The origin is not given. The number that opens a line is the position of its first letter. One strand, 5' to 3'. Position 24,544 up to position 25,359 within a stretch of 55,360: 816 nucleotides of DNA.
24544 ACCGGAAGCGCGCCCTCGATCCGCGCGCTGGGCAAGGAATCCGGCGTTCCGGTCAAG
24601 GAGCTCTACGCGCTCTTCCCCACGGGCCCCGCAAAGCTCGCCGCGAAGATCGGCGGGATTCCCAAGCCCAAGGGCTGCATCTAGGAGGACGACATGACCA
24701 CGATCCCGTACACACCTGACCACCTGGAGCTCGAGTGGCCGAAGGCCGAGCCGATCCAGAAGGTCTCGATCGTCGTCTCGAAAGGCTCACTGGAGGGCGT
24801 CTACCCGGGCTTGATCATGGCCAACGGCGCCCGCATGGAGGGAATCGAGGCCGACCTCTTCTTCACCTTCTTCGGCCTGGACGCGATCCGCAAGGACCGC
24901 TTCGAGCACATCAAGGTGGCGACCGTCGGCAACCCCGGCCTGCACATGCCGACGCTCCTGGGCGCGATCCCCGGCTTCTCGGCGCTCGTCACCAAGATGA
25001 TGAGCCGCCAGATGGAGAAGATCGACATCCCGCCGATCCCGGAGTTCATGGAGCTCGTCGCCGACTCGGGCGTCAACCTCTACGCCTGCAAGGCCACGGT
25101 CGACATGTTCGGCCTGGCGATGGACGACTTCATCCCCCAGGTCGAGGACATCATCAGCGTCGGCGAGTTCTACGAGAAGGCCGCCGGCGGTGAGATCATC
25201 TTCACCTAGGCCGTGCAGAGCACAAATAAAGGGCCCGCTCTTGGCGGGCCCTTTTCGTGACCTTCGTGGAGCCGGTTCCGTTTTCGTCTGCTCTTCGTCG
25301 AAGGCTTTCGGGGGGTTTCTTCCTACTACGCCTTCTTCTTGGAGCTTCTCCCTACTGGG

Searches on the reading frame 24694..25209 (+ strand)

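Call 56: search_protein_families(library=pfam, proteins=[window:24694-25209:+], max_evalue=0.001)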
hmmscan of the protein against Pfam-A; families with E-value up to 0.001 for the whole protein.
window:24694-25209:+ (171 aa): 2 families
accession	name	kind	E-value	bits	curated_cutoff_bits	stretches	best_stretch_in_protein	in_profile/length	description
PF13686.11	DrsE_2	-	2.3e-33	115.8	25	1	22-167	3-152/156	DsrE/DsrF/DrsH-like family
PF02635.20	DsrE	-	4.5e-07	30.5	22.7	1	23-163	2-107/116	DsrE/DsrF-like family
